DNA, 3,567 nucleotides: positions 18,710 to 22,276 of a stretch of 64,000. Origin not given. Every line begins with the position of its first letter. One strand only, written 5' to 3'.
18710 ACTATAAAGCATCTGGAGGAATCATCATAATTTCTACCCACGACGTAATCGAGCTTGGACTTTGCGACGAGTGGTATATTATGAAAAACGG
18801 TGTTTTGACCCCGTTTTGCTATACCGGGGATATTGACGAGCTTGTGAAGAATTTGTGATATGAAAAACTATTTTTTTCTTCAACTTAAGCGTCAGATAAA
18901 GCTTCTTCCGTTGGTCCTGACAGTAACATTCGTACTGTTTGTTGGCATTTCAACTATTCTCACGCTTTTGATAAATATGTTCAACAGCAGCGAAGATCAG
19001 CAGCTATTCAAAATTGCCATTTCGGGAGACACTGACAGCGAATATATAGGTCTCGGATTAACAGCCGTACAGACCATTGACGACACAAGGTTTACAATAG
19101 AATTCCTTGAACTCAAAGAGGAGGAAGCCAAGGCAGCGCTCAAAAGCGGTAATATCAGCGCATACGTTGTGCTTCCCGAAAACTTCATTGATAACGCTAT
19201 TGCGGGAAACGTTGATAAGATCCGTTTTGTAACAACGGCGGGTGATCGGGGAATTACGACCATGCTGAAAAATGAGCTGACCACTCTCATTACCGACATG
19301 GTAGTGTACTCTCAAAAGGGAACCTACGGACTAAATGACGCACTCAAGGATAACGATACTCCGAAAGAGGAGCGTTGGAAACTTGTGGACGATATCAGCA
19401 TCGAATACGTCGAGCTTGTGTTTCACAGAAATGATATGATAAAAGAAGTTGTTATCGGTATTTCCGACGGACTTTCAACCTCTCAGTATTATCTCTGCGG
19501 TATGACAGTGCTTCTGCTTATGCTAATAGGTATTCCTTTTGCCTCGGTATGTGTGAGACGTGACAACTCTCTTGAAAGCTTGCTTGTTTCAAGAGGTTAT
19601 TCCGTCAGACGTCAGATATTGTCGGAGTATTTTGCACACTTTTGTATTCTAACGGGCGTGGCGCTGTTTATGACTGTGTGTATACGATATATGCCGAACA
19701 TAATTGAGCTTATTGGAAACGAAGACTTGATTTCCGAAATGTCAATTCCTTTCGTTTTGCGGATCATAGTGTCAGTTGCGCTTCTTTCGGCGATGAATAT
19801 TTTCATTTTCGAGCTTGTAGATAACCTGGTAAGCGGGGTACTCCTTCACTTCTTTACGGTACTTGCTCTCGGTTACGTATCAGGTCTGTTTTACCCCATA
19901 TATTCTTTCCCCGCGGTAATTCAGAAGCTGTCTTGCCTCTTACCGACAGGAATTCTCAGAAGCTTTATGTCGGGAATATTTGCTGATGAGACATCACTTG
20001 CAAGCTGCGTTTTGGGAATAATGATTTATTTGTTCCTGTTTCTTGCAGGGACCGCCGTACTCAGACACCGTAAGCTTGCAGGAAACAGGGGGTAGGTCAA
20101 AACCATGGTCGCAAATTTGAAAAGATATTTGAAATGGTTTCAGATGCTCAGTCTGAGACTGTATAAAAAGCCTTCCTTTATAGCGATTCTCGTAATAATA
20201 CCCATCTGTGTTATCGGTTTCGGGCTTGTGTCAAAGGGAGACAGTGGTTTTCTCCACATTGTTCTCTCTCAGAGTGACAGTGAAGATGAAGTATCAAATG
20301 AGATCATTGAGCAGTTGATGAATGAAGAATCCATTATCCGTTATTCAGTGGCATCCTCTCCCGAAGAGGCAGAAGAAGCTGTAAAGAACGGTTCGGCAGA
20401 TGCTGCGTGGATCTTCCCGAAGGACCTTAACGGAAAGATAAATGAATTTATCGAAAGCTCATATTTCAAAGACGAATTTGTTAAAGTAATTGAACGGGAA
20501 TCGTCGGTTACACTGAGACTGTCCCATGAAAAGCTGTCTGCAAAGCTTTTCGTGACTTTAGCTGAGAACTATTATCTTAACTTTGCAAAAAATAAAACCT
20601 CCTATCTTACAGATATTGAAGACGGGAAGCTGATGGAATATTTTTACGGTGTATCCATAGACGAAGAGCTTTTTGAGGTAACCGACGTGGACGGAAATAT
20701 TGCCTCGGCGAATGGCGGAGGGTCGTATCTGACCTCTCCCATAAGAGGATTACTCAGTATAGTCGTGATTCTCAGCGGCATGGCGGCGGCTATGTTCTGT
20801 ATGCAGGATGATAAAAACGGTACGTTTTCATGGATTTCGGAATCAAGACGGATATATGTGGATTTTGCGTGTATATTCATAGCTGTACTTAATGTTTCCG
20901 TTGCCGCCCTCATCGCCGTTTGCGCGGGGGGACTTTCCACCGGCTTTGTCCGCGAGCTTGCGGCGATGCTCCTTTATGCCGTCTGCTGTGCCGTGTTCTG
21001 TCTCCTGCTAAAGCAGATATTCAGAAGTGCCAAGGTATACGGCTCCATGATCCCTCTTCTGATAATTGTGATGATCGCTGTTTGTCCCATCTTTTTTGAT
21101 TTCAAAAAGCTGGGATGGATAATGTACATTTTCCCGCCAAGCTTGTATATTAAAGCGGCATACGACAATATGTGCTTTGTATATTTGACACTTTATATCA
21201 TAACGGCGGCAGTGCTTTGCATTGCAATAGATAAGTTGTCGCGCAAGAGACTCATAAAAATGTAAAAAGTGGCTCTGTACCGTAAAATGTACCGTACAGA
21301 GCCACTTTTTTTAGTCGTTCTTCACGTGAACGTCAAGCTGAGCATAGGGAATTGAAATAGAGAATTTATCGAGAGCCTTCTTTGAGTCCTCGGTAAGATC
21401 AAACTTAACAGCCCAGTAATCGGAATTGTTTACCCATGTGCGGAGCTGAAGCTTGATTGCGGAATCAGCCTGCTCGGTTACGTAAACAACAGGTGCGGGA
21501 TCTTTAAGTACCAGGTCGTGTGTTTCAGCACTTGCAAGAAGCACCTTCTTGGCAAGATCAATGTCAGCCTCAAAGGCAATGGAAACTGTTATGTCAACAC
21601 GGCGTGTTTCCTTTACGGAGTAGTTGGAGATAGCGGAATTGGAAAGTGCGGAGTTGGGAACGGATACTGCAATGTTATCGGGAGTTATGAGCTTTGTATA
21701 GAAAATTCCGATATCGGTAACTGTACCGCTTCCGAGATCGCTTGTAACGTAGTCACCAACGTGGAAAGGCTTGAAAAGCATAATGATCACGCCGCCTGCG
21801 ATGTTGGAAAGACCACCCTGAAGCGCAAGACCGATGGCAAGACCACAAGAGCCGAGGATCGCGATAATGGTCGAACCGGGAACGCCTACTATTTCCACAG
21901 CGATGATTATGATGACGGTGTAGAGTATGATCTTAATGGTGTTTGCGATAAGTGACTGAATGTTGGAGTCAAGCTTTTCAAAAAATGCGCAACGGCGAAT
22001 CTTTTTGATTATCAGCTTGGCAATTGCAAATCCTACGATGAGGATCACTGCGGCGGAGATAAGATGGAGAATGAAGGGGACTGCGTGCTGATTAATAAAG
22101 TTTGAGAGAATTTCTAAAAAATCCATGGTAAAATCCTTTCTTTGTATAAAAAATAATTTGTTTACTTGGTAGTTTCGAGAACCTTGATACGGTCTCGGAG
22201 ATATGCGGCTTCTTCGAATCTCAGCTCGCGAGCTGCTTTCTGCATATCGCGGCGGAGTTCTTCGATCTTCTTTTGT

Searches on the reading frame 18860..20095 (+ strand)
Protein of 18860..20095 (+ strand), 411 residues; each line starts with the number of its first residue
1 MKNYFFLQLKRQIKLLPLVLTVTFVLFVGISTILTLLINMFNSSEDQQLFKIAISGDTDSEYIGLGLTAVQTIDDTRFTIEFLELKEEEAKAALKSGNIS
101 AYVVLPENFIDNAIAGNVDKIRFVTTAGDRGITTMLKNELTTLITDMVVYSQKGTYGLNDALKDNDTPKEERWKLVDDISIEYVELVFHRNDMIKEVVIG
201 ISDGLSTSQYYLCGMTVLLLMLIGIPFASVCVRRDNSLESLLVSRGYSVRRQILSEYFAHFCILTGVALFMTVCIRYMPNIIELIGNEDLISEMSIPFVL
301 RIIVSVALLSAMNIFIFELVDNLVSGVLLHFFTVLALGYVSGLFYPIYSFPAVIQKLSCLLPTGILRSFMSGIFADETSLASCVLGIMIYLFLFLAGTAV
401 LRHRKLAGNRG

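Call 70: search_protein_families(library=pfam, proteins=[window:18860-20095:+], max_evalue=0.00001)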
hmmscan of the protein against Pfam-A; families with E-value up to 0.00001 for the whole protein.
window:18860-20095:+ (411 aa): 1 family
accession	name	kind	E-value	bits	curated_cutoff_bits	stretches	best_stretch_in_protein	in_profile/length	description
PF12698.13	ABC2_membrane_3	-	1.1e-15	58.1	31.6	1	22-396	6-339/347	ABC-2 family transporter protein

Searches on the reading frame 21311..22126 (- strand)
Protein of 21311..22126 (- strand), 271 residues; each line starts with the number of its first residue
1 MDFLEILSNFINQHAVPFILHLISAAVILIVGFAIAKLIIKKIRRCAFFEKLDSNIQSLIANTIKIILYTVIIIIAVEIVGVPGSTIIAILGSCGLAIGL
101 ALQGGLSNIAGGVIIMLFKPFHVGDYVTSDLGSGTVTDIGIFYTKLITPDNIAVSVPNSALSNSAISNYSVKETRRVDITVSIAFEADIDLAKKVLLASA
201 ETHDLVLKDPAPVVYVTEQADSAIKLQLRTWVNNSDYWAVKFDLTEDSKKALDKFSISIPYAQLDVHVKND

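Call 70: search_protein_families(library=pfam, proteins=[window:21311-22126:-], max_evalue=0.00001)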
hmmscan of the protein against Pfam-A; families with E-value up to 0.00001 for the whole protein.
window:21311-22126:- (271 aa): 3 families
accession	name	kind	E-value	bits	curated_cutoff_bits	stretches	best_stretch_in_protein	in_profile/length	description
PF00924.24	MS_channel_2nd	-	3.3e-19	69.2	20.2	1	106-170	3-67/68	Mechanosensitive ion channel, beta-domain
PF21082.3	MS_channel_3rd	-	1e-14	55.2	21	1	177-259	1-88/88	Mechanosensitive ion channel MscS, C-terminal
PF21088.3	MS_channel_1st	-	7.8e-06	26.2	23.1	1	63-103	2-42/42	Mechanosensitive ion channel, transmembrane helices 2/3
